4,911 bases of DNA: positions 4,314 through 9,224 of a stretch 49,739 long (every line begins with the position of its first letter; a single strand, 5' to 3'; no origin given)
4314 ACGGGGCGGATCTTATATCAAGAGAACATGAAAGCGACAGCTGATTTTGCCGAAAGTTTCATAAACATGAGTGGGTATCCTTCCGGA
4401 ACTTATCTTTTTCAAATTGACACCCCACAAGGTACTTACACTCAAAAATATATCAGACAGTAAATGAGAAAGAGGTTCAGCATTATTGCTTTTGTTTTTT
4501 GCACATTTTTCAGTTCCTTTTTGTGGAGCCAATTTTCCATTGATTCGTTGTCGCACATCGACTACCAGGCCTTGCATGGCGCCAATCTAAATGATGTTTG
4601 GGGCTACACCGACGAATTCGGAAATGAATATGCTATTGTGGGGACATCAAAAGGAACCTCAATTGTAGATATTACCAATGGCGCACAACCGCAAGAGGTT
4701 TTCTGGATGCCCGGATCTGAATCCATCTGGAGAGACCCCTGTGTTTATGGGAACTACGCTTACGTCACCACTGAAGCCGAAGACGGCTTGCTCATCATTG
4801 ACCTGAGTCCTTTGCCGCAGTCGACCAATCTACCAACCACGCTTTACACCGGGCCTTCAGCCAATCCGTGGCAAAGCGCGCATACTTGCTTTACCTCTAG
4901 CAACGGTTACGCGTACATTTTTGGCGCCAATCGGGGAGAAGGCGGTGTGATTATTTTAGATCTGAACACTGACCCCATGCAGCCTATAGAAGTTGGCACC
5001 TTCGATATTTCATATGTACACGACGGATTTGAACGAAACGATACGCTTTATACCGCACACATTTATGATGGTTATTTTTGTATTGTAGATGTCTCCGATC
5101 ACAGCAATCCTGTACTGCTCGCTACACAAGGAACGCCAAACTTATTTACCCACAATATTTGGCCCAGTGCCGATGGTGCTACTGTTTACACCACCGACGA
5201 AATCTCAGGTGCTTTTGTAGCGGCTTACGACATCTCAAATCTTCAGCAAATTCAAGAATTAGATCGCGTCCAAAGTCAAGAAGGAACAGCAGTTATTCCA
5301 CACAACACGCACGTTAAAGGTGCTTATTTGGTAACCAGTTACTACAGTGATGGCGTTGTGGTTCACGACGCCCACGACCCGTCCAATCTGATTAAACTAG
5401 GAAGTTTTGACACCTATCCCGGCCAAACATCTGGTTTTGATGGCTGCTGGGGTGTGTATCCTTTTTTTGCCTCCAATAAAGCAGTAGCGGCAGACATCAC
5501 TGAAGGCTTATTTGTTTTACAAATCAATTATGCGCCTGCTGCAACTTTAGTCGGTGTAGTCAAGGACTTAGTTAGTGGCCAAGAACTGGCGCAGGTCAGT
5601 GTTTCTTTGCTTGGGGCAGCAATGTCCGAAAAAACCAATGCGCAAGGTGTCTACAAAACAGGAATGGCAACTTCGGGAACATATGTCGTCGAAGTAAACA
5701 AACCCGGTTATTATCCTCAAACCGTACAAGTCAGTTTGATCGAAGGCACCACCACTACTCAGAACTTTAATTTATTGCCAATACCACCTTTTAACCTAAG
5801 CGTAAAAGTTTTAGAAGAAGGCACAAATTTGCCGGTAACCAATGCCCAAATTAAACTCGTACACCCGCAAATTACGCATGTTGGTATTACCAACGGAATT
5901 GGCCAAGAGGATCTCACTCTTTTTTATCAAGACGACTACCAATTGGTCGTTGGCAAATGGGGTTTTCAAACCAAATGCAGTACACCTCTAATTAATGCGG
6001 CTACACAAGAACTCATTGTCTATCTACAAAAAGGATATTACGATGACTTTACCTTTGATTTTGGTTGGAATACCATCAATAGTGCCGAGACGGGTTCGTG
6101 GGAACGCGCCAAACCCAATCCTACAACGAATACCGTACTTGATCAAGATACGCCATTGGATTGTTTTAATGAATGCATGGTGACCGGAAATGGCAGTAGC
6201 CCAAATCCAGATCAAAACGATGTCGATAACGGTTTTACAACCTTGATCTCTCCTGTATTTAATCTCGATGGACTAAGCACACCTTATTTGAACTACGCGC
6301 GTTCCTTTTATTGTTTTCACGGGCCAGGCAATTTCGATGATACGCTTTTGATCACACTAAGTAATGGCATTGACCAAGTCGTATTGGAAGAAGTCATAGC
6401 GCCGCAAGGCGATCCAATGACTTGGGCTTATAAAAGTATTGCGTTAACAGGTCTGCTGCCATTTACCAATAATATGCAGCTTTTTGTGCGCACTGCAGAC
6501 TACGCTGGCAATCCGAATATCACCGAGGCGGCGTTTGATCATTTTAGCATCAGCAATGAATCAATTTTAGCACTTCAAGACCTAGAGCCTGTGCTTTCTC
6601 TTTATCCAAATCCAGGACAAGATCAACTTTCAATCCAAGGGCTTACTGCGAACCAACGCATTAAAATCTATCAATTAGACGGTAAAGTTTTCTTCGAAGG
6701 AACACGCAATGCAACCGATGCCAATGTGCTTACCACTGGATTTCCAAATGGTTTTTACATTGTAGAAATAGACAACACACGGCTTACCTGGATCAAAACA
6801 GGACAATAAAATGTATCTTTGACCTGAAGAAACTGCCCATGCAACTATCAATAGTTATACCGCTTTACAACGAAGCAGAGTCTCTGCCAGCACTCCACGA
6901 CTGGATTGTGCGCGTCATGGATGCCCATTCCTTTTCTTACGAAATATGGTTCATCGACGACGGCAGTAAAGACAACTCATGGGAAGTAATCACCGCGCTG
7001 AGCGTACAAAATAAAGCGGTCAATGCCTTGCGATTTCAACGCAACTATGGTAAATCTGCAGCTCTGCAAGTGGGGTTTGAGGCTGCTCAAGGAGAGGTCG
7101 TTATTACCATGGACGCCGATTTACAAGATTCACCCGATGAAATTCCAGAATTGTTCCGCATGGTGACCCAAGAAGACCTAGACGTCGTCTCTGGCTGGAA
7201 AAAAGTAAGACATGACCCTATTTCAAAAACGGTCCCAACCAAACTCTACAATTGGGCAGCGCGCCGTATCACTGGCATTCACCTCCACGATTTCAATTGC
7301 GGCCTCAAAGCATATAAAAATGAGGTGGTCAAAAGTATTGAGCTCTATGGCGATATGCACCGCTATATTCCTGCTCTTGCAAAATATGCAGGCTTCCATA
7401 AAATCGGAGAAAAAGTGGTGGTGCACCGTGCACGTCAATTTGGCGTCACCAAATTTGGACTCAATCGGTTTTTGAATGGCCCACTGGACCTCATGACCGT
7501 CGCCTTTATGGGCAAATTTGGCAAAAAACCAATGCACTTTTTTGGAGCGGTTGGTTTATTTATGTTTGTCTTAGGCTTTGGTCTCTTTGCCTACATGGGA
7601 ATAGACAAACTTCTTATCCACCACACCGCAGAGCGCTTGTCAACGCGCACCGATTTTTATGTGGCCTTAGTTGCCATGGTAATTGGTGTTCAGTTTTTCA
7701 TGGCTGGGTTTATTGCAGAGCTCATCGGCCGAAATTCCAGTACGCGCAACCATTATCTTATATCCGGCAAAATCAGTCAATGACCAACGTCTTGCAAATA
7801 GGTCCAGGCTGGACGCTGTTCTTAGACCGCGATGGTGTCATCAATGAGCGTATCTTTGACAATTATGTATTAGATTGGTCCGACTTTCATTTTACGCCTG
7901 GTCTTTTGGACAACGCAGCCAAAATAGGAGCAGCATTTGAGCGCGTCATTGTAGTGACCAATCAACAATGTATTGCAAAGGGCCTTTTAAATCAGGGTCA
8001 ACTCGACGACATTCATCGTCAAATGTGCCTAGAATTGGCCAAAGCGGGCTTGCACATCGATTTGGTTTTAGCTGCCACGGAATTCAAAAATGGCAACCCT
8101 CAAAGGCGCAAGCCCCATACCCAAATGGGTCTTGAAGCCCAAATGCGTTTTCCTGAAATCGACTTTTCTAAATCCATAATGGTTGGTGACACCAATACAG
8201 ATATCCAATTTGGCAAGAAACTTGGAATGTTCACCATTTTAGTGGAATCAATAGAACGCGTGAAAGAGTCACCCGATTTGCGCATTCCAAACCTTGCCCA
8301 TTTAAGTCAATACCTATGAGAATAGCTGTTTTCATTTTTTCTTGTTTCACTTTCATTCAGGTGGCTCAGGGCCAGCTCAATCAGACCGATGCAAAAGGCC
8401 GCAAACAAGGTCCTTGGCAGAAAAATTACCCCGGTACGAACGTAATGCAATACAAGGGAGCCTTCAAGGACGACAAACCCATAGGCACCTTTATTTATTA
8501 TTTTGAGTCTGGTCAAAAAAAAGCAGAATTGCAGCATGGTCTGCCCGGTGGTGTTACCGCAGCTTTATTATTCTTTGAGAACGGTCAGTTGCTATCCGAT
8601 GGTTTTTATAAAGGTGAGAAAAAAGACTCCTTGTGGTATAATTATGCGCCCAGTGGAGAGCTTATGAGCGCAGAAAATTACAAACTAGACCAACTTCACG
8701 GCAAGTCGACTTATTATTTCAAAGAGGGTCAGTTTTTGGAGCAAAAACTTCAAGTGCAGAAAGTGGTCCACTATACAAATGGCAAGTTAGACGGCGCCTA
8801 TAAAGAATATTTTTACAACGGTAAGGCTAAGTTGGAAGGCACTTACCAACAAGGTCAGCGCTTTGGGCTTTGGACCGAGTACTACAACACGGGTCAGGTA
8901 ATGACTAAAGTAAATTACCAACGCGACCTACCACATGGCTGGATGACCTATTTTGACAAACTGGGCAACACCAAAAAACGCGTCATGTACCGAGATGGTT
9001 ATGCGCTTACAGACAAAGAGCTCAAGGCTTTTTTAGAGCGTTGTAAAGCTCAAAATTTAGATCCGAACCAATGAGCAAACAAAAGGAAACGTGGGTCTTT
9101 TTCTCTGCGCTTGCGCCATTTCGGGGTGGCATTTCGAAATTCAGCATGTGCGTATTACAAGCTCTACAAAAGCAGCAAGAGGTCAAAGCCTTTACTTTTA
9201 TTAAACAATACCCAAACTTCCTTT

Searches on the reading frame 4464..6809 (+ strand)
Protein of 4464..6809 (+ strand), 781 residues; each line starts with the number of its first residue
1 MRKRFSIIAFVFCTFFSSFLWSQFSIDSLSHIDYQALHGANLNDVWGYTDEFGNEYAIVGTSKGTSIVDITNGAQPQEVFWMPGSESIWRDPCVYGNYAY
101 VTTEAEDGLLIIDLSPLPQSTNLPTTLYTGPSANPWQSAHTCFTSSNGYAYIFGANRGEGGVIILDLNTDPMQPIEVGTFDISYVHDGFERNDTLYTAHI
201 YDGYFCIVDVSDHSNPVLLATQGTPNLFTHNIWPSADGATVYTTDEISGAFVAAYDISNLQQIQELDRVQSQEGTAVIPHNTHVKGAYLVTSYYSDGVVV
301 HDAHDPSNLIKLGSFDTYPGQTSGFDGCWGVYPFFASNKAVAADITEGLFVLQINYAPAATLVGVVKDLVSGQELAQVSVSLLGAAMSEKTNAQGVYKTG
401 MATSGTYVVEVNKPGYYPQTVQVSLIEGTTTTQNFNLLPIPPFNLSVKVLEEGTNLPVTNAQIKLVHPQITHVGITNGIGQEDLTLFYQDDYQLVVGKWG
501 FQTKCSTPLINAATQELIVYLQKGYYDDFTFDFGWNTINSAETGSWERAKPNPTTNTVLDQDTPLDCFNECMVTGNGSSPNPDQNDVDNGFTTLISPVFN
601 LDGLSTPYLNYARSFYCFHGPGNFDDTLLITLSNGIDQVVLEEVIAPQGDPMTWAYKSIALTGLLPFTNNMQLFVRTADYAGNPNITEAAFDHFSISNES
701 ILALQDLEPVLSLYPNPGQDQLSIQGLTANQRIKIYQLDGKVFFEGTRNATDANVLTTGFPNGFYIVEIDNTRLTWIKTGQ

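Call 24: search_protein_families(library=pfam, proteins=[window:4464-6809:+], max_evalue=0.00001)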
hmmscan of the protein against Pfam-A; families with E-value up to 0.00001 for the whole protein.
window:4464-6809:+ (781 aa): 4 families
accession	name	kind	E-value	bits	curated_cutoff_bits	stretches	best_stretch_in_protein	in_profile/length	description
PF13620.12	CarboxypepD_reg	-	7.4e-15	55.5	32.3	1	361-437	1-81/82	Carboxypeptidase regulatory-like domain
PF08309.17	LVIVD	-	5.8e-13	48.4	20.2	0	94-115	9-29/42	LVIVD repeat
PF13715.12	CarbopepD_reg_2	-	9.2e-08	32.4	32.2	0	364-437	3-76/88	CarboxypepD_reg-like domain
PF18962.6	Por_Secre_tail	-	1.2e-07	32.3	27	1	713-773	1-66/75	Secretion system C-terminal sorting domain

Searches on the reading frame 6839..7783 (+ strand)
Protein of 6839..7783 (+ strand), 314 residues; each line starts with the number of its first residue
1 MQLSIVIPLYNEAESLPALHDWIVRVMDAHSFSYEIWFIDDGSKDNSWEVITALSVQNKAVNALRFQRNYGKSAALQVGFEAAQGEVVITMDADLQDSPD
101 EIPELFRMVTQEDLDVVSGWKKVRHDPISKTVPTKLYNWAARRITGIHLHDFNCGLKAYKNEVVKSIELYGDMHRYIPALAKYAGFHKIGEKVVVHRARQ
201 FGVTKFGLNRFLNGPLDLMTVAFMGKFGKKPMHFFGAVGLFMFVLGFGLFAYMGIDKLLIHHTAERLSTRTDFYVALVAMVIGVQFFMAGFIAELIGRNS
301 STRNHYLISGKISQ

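Call 95: search_protein_families(library=pfam, proteins=[window:6839-7783:+], max_evalue=0.00001)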
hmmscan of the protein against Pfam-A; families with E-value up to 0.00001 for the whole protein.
window:6839-7783:+ (314 aa): 2 families
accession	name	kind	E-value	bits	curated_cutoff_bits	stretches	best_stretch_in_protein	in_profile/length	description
PF00535.33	Glycos_transf_2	-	4.2e-29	102.1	23.3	1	4-165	1-165/168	Glycosyl transferase family 2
PF10111.15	Glyco_tranf_2_2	-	2.8e-09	37.3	27.3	1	4-114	1-111/276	Glycosyltransferase like family 2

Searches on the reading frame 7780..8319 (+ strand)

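Call 95: search_protein_families(library=pfam, proteins=[window:7780-8319:+], max_evalue=0.00001)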
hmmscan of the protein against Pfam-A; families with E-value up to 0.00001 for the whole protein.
window:7780-8319:+ (179 aa): 2 families
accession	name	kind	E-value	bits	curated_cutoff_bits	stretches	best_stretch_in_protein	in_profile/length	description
PF13242.12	Hydrolase_like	-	4.8e-10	39.7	22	1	109-157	2-50/75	HAD-hyrolase-like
PF13419.12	HAD_2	-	2.8e-06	28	23.8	1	85-155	114-178/178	Haloacid dehalogenase-like hydrolase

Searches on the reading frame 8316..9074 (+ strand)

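Call 95: search_protein_families(library=pfam, proteins=[window:8316-9074:+], max_evalue=0.00001)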
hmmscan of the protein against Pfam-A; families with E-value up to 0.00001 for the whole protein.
window:8316-9074:+ (252 aa): 1 family
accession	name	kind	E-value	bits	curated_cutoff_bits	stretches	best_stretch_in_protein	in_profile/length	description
PF07661.19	MORN_2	-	1.3e-12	46.8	29.6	0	184-202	3-21/22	MORN repeat variant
